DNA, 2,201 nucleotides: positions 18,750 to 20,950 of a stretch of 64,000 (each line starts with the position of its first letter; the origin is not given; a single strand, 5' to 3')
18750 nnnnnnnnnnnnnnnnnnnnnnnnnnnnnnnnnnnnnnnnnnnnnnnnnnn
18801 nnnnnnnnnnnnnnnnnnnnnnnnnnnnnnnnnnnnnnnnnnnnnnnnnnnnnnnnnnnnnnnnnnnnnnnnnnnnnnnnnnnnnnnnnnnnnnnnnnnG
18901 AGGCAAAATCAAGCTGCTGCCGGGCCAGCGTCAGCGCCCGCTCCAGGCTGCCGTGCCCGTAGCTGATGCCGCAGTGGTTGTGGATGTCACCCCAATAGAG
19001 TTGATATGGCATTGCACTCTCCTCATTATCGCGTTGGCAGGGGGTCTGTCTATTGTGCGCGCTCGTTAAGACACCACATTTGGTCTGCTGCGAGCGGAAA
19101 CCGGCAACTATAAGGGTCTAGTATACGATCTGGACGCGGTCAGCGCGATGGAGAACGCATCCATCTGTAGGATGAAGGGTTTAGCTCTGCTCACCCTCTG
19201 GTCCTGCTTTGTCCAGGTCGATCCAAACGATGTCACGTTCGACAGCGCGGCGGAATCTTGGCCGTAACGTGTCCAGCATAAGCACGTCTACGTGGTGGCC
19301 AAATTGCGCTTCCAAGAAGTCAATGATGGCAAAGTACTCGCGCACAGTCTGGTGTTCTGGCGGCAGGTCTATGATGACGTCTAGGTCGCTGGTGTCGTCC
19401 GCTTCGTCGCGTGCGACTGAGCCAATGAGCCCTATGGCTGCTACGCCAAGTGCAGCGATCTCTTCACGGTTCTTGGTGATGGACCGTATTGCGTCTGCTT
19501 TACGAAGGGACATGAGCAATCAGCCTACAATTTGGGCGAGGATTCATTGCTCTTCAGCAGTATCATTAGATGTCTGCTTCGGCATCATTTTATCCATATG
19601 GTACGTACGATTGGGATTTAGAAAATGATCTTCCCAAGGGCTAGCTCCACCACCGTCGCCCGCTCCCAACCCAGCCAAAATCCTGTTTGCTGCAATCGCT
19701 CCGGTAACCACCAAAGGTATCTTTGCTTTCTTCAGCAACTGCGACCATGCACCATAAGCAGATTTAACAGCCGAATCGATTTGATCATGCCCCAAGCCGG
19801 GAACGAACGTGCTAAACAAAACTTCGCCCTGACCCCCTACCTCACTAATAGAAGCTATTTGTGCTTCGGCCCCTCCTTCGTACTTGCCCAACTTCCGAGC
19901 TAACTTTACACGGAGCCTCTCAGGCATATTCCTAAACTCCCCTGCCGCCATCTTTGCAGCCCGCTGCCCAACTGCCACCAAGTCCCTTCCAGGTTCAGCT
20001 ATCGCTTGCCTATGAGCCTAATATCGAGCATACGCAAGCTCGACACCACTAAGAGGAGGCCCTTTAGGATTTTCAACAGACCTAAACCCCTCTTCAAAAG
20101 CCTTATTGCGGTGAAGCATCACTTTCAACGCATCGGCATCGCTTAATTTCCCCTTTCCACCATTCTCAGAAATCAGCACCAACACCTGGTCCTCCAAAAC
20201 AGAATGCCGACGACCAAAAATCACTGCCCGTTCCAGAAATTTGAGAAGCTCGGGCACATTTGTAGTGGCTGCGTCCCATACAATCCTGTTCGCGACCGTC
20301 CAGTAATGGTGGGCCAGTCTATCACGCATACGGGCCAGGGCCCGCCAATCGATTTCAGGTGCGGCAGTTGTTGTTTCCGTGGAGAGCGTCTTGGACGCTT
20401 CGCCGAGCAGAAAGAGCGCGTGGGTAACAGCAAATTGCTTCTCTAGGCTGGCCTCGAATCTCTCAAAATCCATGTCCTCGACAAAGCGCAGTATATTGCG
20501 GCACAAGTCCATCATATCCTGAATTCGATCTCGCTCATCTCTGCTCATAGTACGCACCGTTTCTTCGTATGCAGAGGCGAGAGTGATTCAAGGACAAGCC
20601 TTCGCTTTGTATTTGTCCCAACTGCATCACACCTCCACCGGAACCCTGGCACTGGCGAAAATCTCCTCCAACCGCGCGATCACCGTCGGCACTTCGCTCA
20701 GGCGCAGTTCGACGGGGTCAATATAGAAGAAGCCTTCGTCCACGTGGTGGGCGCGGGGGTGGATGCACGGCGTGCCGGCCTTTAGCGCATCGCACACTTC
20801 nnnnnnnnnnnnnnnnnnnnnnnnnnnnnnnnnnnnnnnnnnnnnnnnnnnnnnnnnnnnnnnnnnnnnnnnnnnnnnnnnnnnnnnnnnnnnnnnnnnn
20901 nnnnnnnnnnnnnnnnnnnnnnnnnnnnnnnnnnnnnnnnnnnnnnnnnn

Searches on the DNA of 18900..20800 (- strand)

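Call 12: search_rna_families(source=window, start=18900, end=20800, threshold=evalue, max_evalue=1)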
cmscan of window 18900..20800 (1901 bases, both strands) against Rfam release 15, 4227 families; matches with E-value up to 1: 0.
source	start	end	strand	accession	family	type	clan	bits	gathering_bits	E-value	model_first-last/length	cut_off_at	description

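Call 57: search_dna_similar(query=window:19556-20221:-, collection=plasmids, mode=distant, max_evalue=0.01)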
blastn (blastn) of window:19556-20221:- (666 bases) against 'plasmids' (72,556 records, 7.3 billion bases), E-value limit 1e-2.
No match.

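Call 58: search_dna_similar(query=window:19556-20221:-, collection=phages, mode=distant, max_evalue=0.01)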
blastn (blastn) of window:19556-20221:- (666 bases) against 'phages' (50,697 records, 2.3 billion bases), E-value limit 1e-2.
No match.

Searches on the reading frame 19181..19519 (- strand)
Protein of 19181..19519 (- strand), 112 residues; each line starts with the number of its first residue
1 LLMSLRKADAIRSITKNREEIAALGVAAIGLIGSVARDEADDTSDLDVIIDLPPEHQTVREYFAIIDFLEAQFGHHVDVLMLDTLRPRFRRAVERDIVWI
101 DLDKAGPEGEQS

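Call 3: search_protein_families(library=pfam, proteins=[window:19181-19519:-], max_evalue=1)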
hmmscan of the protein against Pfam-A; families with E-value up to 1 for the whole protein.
window:19181-19519:- (112 aa): 2 families
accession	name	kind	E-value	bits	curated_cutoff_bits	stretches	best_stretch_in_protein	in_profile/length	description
PF01909.29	NTP_transf_2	-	4.2e-12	46.7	21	1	18-99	5-92/93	Nucleotidyltransferase domain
PF18765.7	Polbeta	-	8.7e-07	29.5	26.9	1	25-95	12-82/93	Polymerase beta, Nucleotidyltransferase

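Call 4: search_protein_families(library=ncbifam, proteins=[window:19181-19519:-], max_evalue=1)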
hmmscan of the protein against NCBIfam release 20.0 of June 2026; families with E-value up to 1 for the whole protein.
window:19181-19519:- (112 aa): 6 families
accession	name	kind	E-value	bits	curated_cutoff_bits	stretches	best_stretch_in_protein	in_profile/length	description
NF047752.1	MntA_antitoxin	equivalog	1.5e-09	37.7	60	1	25-98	6-78/106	type VII toxin-antitoxin system MntA family adenylyltransferase antitoxin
NF009181.0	PRK12529.1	equivalog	0.002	18.3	247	1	8-93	60-137/179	RNA polymerase sigma factor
NF028535.0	ANT_4p_II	subfamily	0.062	12.5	350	1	12-72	7-63/251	ANT(4')-II family aminoglycoside nucleotidyltransferase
NF051895.1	anti_phage_HalB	equivalog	0.11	12.1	190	1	30-49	3-22/211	anti-phage Hailong system nucleotidyltransferase HalB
NF000079.1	ANT_4p_Ib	exception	0.13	11.8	500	1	9-60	16-67/256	aminoglycoside O-nucleotidyltransferase ANT(4')-Ib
NF033061.1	ANT_4p_I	equivalog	0.13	11.8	350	1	9-52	13-56/253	ANT(4')-I family aminoglycoside nucleotidyltransferase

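Call 5: search_protein_families(library=padloc, proteins=[window:19181-19519:-], max_evalue=1)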
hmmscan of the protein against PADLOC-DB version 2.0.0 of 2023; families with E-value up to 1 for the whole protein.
window:19181-19519:- (112 aa): 12 families
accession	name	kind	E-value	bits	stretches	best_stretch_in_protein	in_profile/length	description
PDLC04906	PDC-S09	-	1.1e-20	71.8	1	6-98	3-96/98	-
PDLC04904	PDC-S09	-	1.3e-19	68.3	1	9-101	7-99/104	-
PDLC04902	PDC-S09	-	2.7e-17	60.9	1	16-97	11-92/97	-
PDLC04905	PDC-S09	-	6.1e-13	47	1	18-95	13-93/101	-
PDLC04903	PDC-S09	-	1.2e-06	26.8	1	12-70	12-70/108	-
PDLC04907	PDC-S09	-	0.00011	20.3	1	10-63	13-65/114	-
PDLC04369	PDC-M05A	-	0.00042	18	1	12-50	93-127/201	-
PDLC04368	PDC-M05A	-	0.0034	15.2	1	31-83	112-162/201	-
PDLC00771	Cyclase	-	0.0074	13.6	1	32-57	48-73/271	oligonucleotide-cyclase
PDLC00804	Cyclase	-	0.0085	13.7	1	26-55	24-53/256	oligonucleotide-cyclase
PDLC00786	Cyclase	-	0.039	11.4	1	31-56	51-77/293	oligonucleotide-cyclase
PDLC04324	PDC-M02B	-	0.04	10.7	1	2-47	272-315/382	-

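Call 43: search_solved_structures(query=window:19181-19519:-, max_evalue=0.01, show_alignments=1)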
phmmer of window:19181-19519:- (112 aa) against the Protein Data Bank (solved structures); distinct sequences matched with E-value up to 0.01: 1.
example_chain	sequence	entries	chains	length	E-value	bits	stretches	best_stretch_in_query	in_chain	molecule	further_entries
1wot_A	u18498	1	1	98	6.4e-06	29.7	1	22-98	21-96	PUTATIVE MINIMAL NUCLEOTIDYLTRANSFERASE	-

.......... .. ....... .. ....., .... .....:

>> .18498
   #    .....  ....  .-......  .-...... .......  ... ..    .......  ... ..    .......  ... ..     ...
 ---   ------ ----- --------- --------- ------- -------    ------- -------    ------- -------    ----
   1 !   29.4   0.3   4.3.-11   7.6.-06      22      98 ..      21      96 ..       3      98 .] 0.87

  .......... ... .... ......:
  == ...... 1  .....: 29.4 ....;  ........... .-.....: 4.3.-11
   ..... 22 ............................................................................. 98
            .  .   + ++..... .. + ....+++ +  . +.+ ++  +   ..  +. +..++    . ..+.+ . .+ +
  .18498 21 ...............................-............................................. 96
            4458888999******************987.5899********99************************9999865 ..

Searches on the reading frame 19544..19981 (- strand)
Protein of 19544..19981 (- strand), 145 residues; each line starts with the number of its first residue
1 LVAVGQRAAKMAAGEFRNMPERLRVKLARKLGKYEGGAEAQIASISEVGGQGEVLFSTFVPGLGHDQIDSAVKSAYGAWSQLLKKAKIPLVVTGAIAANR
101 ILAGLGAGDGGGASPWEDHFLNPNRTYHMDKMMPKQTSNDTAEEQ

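Call 3: search_protein_families(library=pfam, proteins=[window:19544-19981:-], max_evalue=1)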
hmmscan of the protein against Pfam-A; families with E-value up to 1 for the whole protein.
window:19544-19981:- (145 aa): 0 families

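Call 4: search_protein_families(library=ncbifam, proteins=[window:19544-19981:-], max_evalue=1)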
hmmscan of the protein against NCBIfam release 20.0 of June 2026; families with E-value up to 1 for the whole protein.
window:19544-19981:- (145 aa): 0 families

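Call 5: search_protein_families(library=padloc, proteins=[window:19544-19981:-], max_evalue=1)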
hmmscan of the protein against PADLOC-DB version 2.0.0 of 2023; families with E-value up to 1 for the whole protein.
window:19544-19981:- (145 aa): 0 families

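Call 8: find_homologous_proteins(query=window:19544-19981:-, max_evalue=0.01)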
Query window:19544-19981:- (145 aa): 1 proteins with E <= 0.01 among 125 candidates.
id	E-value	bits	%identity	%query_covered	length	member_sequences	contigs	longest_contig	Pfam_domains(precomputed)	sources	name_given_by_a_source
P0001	1.6e-77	276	100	88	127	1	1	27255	-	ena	-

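Call 10: find_encoding_contigs(protein=P0001, flank=10000)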
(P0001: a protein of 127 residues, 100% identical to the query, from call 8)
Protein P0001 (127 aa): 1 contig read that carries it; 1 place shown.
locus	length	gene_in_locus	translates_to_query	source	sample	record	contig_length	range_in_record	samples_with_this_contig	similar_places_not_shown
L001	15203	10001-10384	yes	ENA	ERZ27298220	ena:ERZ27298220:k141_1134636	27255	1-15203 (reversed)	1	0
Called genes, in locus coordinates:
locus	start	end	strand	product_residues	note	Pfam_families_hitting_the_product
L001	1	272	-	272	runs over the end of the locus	PF22435:MRM3-like_sub_bind, PF08032:SpoU_sub_bind, PF00588:SpoU_methylase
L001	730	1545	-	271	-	PF00005:ABC_tran, PF13304:AAA_21 (faint)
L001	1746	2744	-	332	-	PF13379:NMT1_2, PF03180:Lipoprotein_9 (weak), PF09084:NMT1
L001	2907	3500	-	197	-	PF02441:Flavoprotein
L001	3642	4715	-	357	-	PF01168:Ala_racemase_N, PF14031:D-ser_dehydrat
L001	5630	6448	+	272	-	PF04951:Peptidase_M55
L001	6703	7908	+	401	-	PF12228:DUF3604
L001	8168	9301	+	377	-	PF03841:SelA, PF01053:Cys_Met_Meta_PP (weak)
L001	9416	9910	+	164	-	PF01934:HepT-like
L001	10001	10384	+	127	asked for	-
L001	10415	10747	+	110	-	PF18765:Polbeta (weak), PF01909:NTP_transf_2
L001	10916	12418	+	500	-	PF12228:DUF3604 (faint)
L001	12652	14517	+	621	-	PF00930:DPPIV_N (faint), PF07676:PD40 (faint), PF26550:Tricorn_2nd (faint), PF07859:Abhydrolase_3 (faint), PF26549:Tricorn_N (weak), PF20434:BD-FAE (weak), PF01738:DLH, PF00326:Peptidase_S9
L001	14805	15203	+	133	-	?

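Call 19: search_protein_representatives(protein=window:19544-19981:-)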
Query: 145 residues. Proteins with E-value up to 0.001 (for the whole library): 2; up to 1e-10: 2; up to 1e-30: 1. The best 2 are listed.
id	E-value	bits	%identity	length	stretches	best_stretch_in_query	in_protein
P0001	5.0e-78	276.4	100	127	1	19-145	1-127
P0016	3.3e-12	63.2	43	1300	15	113-139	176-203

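Call 25: find_related_loci(query=window:19544-19981:-, collection=genome_contigs, flank=6000)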
Query window:19544-19981:- (145 aa) in genome_contigs; peptide patterns used: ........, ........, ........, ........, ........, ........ (x = any residue, [..] = any of these).
155 stretches matched a pattern, but none encodes a relative of the query by tblastn (E <= 1e-3).

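Call 40: predict_structure(protein=window:19544-19981:-)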
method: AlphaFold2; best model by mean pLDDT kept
length: 145 residues; sequences in the alignment: 1
mean_pLDDT: 42.4   pTM: 0.27
mean pLDDT of the five models: 42.4, 40.5, 39.8, 38.4, 37.9
residues with pLDDT >= 90: 0; 70-90: 0; 50-70: 20; < 50: 125
segments of 3 or more residues with pLDDT < 50: 1-7, 27-64, 74-145
pLDDT, mean of each block of 10 residues (from residue 1): 44 52 52 44 41 35 47 49 44 43 36 36 37 37 37
secondary structure, 60 per line:
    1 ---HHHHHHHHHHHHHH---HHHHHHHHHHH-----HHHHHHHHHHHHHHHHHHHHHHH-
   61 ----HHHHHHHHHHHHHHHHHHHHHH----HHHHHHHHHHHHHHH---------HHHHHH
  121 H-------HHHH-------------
elements in order: H4-17 H21-31 H37-59 H65-86 H91-105 H115-121 H129-132

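Call 56: search_protein_families(library=phrogs, proteins=[window:19544-19981:-], max_evalue=1)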
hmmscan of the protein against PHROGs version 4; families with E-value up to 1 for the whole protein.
window:19544-19981:- (145 aa): 0 families
